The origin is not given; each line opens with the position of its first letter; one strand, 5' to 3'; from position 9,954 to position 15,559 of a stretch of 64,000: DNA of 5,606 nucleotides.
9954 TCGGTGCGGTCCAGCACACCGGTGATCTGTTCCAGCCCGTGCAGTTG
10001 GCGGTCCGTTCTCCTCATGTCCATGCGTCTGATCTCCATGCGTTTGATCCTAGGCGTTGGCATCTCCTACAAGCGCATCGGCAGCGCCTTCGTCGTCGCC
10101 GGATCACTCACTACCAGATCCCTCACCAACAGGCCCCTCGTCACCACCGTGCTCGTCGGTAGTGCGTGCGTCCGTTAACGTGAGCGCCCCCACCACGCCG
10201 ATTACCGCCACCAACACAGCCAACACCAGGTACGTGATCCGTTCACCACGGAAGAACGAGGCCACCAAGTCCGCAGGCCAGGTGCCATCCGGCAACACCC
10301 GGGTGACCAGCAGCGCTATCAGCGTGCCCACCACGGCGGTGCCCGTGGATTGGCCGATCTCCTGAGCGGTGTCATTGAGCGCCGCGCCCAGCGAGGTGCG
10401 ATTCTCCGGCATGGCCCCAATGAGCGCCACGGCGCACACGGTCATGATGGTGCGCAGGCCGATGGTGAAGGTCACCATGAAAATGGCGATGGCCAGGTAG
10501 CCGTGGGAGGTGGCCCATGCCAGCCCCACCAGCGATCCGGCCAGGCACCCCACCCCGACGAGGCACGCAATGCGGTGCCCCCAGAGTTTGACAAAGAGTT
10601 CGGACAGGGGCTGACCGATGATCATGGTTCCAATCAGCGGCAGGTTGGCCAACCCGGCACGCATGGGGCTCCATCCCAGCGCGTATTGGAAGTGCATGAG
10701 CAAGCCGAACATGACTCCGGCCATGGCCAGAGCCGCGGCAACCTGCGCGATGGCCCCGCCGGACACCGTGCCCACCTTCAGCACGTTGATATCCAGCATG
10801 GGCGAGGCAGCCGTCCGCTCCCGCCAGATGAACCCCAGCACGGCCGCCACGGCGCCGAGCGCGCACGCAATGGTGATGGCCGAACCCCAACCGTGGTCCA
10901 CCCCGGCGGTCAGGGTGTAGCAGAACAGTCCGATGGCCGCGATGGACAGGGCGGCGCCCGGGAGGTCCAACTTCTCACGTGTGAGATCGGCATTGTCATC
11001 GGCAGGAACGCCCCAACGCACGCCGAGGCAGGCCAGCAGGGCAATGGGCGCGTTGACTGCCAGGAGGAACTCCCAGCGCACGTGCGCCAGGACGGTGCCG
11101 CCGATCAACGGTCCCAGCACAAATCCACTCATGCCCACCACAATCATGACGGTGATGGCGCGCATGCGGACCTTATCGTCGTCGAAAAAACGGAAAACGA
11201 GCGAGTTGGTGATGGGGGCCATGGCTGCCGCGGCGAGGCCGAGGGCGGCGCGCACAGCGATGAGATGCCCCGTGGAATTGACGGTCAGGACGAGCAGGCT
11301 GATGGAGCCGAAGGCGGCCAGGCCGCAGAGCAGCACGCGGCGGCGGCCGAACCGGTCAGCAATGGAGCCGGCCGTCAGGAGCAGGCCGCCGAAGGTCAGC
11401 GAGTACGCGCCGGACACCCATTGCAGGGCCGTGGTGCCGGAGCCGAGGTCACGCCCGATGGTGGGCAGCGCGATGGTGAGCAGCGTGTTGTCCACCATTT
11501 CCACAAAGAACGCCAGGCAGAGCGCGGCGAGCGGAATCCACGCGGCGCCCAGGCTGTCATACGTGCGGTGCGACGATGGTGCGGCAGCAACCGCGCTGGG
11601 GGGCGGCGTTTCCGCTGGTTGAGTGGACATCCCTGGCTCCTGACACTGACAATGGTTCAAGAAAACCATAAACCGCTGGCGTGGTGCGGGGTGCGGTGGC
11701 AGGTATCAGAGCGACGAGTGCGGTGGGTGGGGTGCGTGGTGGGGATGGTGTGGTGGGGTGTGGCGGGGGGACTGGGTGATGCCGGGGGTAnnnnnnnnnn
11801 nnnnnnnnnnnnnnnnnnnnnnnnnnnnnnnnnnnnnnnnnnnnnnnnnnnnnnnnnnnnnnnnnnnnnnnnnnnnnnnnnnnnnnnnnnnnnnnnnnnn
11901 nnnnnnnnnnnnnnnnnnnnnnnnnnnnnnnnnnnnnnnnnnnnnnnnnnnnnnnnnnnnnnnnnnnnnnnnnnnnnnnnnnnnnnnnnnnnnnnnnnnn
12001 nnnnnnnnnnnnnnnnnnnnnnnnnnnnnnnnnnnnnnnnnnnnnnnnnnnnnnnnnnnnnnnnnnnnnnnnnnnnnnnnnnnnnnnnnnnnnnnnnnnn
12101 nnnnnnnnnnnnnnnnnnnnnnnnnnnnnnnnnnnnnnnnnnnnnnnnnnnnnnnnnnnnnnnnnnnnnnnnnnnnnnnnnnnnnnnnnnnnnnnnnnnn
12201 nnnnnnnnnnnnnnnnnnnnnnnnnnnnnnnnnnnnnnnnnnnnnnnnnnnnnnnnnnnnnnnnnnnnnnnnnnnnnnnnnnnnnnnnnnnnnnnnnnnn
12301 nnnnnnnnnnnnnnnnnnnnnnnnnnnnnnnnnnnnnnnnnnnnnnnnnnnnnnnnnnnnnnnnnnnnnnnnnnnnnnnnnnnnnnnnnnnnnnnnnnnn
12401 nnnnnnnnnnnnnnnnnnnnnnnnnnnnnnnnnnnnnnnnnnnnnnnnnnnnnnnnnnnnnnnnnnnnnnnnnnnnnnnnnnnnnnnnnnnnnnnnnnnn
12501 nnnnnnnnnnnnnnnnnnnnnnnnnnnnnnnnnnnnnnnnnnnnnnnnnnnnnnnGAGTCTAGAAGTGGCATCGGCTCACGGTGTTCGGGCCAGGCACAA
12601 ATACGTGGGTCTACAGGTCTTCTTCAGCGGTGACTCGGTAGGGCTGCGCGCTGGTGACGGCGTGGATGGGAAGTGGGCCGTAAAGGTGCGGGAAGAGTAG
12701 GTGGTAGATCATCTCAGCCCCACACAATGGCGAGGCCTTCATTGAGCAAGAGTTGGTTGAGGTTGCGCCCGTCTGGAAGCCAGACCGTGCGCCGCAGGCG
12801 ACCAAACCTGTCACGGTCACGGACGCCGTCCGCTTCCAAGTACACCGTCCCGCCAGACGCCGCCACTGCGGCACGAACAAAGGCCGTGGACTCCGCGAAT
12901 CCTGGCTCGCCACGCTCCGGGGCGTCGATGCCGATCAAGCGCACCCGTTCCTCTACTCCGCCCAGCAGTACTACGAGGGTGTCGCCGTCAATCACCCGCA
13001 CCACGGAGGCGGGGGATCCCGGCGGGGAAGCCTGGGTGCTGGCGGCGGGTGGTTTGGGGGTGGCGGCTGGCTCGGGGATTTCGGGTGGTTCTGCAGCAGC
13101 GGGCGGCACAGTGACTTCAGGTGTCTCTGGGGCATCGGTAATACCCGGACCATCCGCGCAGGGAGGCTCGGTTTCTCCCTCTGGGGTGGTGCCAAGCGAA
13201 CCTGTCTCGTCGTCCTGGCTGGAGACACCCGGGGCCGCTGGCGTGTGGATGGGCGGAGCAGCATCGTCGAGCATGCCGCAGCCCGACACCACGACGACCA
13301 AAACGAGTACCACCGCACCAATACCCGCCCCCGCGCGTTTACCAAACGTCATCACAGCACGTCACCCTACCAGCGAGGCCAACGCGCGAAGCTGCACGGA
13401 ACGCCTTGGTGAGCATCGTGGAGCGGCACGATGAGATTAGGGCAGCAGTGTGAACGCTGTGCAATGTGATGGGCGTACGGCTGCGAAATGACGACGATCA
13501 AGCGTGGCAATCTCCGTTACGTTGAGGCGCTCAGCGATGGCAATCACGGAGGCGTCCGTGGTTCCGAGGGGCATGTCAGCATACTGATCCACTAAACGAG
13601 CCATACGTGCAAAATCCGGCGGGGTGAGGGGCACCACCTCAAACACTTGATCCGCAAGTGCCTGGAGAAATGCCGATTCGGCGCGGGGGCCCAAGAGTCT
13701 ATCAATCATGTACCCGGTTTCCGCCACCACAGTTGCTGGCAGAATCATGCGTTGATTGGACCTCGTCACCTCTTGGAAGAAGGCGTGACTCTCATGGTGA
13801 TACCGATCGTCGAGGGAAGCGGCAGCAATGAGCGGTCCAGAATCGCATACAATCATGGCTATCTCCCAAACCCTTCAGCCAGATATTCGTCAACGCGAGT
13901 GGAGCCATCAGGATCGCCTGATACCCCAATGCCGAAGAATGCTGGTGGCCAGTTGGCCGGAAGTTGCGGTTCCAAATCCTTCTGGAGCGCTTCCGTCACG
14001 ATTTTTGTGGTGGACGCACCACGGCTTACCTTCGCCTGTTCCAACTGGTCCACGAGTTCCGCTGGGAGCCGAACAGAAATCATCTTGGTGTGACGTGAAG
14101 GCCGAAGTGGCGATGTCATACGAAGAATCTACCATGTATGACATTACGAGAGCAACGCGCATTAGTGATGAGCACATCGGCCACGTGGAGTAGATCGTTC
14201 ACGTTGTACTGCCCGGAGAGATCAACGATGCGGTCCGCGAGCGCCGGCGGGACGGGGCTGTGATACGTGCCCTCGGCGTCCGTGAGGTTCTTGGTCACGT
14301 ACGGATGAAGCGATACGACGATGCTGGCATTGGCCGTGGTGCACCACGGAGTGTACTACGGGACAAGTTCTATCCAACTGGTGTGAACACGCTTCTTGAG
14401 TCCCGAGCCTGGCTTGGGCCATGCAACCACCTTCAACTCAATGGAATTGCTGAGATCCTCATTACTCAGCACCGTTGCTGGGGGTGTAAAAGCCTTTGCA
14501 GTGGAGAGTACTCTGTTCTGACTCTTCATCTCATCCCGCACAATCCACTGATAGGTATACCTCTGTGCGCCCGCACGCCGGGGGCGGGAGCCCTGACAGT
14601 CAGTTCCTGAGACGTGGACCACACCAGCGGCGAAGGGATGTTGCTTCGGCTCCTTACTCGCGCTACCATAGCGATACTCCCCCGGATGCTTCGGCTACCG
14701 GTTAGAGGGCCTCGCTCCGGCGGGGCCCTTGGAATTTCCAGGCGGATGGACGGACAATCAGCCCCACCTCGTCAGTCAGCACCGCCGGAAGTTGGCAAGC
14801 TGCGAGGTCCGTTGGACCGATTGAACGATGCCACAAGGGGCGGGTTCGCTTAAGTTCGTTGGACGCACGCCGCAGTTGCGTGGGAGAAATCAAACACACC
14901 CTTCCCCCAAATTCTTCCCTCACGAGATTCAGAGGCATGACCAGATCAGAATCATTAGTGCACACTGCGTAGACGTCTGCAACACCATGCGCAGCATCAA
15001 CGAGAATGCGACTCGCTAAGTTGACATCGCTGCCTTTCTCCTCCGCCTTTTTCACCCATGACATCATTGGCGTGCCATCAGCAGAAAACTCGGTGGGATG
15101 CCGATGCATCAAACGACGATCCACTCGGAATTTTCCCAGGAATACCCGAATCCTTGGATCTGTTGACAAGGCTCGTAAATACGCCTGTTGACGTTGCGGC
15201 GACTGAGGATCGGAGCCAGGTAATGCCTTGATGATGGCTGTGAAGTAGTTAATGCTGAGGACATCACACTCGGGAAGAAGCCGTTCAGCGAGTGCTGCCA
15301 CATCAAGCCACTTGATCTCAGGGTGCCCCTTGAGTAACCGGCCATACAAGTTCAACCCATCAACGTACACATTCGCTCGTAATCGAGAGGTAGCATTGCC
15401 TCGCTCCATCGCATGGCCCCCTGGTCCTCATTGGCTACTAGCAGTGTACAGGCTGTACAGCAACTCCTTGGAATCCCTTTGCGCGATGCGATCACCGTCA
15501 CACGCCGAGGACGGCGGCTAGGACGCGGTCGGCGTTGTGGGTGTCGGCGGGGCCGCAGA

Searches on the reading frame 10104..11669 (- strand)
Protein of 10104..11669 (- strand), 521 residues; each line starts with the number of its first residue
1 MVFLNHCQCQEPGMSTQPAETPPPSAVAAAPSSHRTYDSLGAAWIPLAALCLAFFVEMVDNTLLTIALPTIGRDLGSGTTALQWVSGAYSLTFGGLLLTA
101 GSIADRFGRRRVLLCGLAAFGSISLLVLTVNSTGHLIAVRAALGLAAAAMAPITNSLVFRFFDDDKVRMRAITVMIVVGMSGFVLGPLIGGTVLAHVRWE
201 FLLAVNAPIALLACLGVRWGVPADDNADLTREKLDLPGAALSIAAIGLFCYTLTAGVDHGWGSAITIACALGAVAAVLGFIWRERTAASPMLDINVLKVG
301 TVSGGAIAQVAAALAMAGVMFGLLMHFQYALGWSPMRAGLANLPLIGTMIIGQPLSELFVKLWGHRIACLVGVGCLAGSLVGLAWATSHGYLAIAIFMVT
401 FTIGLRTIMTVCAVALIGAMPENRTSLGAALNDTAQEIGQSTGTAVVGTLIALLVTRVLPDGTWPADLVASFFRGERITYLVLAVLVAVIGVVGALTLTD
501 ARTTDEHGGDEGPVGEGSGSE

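Call 8: search_protein_families(library=pfam, proteins=[window:10104-11669:-])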
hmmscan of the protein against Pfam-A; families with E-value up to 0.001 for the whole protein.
window:10104-11669:- (521 aa): 1 family
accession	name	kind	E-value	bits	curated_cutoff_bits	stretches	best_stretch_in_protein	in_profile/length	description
PF07690.21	MFS_1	-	2e-39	135.9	33.4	2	50-443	1-346/347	Major Facilitator Superfamily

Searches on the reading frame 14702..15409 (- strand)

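Call 8: search_protein_families(library=pfam, proteins=[window:14702-15409:-])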
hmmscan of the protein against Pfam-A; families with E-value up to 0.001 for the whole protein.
window:14702-15409:- (235 aa): 1 family
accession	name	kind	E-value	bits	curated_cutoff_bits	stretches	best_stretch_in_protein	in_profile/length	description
PF01936.24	NYN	-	4.5e-05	24.4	24.2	1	11-179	1-134/145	NYN domain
